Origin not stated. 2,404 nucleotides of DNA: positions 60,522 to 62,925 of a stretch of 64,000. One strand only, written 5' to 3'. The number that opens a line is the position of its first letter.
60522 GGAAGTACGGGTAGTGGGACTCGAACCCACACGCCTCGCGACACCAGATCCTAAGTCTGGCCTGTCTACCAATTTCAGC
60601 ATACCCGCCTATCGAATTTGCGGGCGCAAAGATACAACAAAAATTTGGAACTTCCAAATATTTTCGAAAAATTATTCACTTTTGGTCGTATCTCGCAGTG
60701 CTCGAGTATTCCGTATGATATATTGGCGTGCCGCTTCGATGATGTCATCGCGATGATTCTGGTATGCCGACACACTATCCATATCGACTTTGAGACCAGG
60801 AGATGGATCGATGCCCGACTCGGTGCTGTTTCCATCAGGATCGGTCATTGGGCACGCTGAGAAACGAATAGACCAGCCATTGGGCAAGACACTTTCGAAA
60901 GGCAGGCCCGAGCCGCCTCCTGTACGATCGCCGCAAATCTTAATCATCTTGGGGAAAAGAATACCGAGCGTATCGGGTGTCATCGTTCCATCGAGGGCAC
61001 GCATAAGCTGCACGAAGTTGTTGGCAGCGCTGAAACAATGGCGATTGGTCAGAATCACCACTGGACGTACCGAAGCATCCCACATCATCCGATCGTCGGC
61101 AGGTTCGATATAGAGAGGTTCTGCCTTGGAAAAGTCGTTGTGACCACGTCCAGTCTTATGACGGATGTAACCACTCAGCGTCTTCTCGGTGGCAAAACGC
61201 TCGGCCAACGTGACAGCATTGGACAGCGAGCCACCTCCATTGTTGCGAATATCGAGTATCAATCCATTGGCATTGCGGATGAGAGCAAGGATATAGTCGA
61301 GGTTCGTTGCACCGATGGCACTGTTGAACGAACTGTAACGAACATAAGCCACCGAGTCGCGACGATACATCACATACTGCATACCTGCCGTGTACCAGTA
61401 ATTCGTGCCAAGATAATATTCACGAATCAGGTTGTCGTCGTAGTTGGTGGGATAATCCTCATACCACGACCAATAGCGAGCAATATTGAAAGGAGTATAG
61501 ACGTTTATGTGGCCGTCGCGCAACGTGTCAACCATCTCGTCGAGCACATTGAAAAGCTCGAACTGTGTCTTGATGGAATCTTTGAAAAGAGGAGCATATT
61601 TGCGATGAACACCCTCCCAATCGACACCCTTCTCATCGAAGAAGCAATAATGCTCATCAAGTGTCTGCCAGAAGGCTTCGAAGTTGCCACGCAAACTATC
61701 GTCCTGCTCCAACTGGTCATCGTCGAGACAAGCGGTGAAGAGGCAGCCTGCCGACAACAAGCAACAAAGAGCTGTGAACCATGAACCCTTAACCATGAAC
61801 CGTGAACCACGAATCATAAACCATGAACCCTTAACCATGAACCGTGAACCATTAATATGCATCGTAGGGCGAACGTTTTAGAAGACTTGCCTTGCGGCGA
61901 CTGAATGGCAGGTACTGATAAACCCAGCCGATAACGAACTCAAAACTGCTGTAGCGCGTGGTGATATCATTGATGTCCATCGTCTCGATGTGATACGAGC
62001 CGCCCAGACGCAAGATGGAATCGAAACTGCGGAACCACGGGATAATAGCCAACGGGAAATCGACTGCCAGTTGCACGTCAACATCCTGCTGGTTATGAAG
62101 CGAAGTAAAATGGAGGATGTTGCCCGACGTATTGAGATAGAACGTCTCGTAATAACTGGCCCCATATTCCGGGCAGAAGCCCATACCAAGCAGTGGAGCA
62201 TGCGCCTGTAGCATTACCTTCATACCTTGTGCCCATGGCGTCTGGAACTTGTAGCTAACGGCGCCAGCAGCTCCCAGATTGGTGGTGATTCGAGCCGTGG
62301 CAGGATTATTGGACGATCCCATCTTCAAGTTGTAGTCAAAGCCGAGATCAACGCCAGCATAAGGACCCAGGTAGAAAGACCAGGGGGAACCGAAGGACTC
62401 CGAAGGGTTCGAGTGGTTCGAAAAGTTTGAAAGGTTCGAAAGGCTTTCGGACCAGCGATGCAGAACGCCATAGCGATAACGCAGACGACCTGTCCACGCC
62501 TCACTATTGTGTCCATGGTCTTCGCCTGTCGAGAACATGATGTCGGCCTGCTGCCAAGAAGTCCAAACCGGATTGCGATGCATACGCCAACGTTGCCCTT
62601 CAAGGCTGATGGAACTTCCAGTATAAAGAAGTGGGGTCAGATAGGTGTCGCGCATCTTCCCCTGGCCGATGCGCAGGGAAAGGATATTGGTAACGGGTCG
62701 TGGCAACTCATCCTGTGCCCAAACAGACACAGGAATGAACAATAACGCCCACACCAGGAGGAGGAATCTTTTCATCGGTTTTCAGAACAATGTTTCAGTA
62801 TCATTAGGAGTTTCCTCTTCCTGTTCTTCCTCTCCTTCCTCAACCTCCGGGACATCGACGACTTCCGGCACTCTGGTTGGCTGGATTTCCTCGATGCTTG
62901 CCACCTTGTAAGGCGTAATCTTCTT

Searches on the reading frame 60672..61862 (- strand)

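Call 64: search_protein_families(library=pfam, proteins=[window:60672-61862:-])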
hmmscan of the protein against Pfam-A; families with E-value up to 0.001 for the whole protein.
window:60672-61862:- (396 aa): 2 families
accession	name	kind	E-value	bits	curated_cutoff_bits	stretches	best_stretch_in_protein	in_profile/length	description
PF03572.23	Peptidase_S41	-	1.6e-23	83.5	24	1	171-291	2-112/165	Peptidase family S41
PF14684.11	Tricorn_C1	-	3.3e-15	56.2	24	1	57-111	5-58/59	Tricorn protease C1 domain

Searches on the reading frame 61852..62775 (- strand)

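Call 64: search_protein_families(library=pfam, proteins=[window:61852-62775:-])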
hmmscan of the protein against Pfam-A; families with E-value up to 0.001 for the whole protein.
window:61852-62775:- (307 aa): 1 family
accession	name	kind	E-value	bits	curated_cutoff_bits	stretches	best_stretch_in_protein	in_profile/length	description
PF11777.13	DUF3316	-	6.1e-06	26.7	24.4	1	5-111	3-119/145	Protein of unknown function (DUF3316)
